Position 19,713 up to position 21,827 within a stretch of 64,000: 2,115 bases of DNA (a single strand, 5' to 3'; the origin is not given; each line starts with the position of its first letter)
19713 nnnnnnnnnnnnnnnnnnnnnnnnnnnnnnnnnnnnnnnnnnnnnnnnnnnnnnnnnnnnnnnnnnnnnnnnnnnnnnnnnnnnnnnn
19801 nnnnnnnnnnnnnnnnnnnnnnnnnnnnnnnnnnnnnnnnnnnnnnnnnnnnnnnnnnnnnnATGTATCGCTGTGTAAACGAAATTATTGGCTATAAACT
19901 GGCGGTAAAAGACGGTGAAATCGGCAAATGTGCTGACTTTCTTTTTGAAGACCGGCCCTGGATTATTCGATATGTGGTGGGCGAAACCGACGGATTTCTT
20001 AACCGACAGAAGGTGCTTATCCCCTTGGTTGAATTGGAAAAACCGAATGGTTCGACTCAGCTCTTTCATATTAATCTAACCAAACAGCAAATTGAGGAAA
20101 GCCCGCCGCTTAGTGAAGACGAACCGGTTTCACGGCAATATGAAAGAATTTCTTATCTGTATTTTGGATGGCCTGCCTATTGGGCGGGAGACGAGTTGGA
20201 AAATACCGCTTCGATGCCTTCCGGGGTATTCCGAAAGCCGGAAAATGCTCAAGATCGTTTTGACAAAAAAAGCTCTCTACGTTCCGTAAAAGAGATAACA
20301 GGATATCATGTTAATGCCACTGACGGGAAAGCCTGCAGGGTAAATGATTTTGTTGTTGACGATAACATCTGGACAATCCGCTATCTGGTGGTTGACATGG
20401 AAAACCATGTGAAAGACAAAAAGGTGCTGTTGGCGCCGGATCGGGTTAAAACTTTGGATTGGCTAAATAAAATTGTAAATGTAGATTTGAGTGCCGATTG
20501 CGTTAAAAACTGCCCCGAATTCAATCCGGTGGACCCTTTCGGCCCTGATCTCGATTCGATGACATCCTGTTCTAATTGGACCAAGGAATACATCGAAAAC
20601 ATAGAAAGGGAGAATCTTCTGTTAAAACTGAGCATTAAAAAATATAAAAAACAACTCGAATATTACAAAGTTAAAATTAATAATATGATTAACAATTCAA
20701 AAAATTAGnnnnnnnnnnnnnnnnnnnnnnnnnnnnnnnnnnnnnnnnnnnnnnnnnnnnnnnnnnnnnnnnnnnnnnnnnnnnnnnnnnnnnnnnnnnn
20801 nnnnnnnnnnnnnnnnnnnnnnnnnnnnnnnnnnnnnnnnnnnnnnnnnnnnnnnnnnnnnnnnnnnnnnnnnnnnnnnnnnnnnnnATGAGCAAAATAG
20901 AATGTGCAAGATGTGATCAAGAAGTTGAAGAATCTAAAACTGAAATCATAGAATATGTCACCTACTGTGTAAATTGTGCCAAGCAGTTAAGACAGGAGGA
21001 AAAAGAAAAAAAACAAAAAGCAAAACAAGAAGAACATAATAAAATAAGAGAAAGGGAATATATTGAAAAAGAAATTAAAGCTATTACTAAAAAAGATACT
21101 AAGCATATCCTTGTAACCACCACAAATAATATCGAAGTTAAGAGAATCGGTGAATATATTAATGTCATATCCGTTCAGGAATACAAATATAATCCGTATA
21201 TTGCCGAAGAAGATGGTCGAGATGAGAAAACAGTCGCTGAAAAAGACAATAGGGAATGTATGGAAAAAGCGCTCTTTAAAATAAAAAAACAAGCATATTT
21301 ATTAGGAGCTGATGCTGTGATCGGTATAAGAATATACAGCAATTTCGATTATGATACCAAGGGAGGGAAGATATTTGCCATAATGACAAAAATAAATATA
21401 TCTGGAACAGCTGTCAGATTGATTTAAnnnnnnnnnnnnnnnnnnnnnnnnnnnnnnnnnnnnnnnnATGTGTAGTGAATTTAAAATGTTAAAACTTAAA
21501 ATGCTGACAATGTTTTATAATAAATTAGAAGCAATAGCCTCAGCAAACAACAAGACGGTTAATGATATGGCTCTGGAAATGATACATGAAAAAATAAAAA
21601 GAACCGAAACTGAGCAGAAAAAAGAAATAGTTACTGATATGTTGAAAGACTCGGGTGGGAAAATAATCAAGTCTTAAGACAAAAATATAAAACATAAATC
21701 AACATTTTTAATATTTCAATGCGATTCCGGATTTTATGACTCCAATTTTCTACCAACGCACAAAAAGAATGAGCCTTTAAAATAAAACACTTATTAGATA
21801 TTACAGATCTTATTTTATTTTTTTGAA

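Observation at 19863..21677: Conserved three-gene cassette (PRC-barrel / zinc-ribbon-YbjQ / RHH) present twice: candidate uncharacterised module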

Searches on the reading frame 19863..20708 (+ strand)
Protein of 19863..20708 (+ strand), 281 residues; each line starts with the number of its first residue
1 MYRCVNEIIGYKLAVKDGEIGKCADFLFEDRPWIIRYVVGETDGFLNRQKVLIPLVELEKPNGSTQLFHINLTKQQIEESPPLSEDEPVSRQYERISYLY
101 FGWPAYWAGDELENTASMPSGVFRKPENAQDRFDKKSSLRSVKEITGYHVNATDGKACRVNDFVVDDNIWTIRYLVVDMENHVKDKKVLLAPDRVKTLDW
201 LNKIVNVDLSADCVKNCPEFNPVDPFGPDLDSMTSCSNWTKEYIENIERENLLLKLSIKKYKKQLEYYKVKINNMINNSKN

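Call 7: search_protein_families(library=pfam, proteins=[window:19863-20708:+], max_evalue=0.1)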
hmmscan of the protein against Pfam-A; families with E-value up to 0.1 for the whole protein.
window:19863-20708:+ (281 aa): 1 family
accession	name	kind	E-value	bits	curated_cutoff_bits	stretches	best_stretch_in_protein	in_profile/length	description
PF05239.21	PRC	-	0.013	16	21.2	0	7-56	8-58/78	PRC-barrel domain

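Call 8: search_protein_families(library=ncbifam, proteins=[window:19863-20708:+], max_evalue=0.1)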
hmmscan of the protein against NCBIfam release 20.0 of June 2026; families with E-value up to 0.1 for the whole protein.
window:19863-20708:+ (281 aa): 1 family
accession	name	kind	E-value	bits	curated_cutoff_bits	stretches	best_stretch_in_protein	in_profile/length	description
TIGR01150.2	puhA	equivalog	2.6e-08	33.6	200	2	143-219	149-227/262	photosynthetic reaction center subunit H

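Call 9: search_protein_families(library=padloc, proteins=[window:19863-20708:+], max_evalue=1)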
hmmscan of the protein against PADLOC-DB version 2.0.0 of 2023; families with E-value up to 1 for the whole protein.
window:19863-20708:+ (281 aa): 0 families

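Call 10: search_protein_families(library=phrogs, proteins=[window:19863-20708:+], max_evalue=0.1)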
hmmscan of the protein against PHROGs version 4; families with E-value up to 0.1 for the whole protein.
window:19863-20708:+ (281 aa): 0 families

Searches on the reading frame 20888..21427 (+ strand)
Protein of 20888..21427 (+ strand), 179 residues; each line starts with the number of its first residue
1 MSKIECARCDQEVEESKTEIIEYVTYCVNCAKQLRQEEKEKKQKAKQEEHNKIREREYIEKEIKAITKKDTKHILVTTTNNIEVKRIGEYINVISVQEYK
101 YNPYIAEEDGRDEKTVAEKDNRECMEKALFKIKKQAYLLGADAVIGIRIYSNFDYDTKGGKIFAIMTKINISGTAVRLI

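Call 7: search_protein_families(library=pfam, proteins=[window:20888-21427:+], max_evalue=0.1)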
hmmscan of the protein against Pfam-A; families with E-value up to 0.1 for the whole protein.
window:20888-21427:+ (179 aa): 3 families
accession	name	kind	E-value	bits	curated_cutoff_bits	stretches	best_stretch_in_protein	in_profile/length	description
PF01906.23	YbjQ_1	-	4.9e-08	34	23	1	121-177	54-102/103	Putative heavy-metal-binding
PF01258.23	zf-dskA_traR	-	7.1e-06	26.4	24.9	1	4-32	5-32/36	Prokaryotic dksA/traR C4-type zinc finger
PF14354.12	Lar_restr_allev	-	0.093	13.4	28.6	0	5-45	5-50/58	Restriction alleviation protein Lar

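Call 8: search_protein_families(library=ncbifam, proteins=[window:20888-21427:+], max_evalue=0.1)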
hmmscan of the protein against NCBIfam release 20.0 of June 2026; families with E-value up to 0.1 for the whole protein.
window:20888-21427:+ (179 aa): 4 families
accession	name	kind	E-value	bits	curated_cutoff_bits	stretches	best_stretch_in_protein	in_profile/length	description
NF002776.0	PRK02877.1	equivalog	5.9e-08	32.8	160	1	116-177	49-104/107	hypothetical protein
NF002224.0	PRK01119.1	equivalog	0.00048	20.1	169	1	120-177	53-104/110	putative heavy metal-binding protein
NF008243.0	PRK11019.1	equivalog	0.00077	19.8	96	1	2-43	35-76/88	DksA/TraR family C4-type zinc finger protein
TIGR02419.1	C4_traR_proteo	subfamily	0.0044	17.6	59.7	1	2-32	31-61/64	phage/conjugal plasmid C-4 type zinc finger protein, TraR family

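Call 9: search_protein_families(library=padloc, proteins=[window:20888-21427:+], max_evalue=1)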
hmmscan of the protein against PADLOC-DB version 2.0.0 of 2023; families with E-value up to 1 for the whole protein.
window:20888-21427:+ (179 aa): 3 families
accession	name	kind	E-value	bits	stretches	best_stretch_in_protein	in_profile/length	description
PDLC01329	Cas5b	-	0.043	11.8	1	50-107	44-101/219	CAS-I-B; effector_G5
PDLC00952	Cas5c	-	0.16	9.6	1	50-98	59-107/236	"CRISPR-associated protein Cas5, subtype PGING"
PDLC03864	LmuB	-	0.27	7.7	1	5-78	365-438/657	-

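Call 10: search_protein_families(library=phrogs, proteins=[window:20888-21427:+], max_evalue=0.1)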
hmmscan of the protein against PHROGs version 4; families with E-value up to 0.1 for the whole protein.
window:20888-21427:+ (179 aa): 3 families
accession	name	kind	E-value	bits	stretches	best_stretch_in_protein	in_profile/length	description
phrog_15412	-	unknown function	7.4e-08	33.7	1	117-178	99-155/159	-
phrog_54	-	other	0.00062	21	1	2-44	32-74/75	DksA-like zinc-finger protein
phrog_4852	-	unknown function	0.00074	20.2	1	1-81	11-87/194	-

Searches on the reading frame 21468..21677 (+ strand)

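Call 7: search_protein_families(library=pfam, proteins=[window:21468-21677:+], max_evalue=0.1)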
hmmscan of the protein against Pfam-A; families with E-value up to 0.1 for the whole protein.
window:21468-21677:+ (69 aa): 2 families
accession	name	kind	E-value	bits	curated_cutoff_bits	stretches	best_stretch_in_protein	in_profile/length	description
PF15009.12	STING_LBD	-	0.074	12.8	27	1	6-60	125-180/182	STING ligand-binding domain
PF22928.2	INTS1_R4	-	0.084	13.2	27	0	8-50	26-68/102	Integrator complex subunit 1, R4 domain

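Call 8: search_protein_families(library=ncbifam, proteins=[window:21468-21677:+], max_evalue=0.1)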
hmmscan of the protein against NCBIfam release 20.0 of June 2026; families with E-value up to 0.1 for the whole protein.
window:21468-21677:+ (69 aa): 0 families

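Call 9: search_protein_families(library=padloc, proteins=[window:21468-21677:+], max_evalue=1)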
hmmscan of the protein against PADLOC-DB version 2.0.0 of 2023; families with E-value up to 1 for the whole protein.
window:21468-21677:+ (69 aa): 1 family
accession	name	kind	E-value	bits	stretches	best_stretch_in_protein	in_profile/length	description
PDLC03536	REase_II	-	0.00032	18.4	1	10-68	64-121/237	Type II restriction enzyme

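Call 10: search_protein_families(library=phrogs, proteins=[window:21468-21677:+], max_evalue=0.1)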
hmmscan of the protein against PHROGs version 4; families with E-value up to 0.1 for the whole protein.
window:21468-21677:+ (69 aa): 2 families
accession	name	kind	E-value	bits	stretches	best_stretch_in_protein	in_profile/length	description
phrog_582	-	transcription regulation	0.00051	21.3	1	6-51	58-103/105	Arc-like repressor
phrog_3431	-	transcription regulation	0.053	14.3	1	10-52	23-65/67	Arc-like repressor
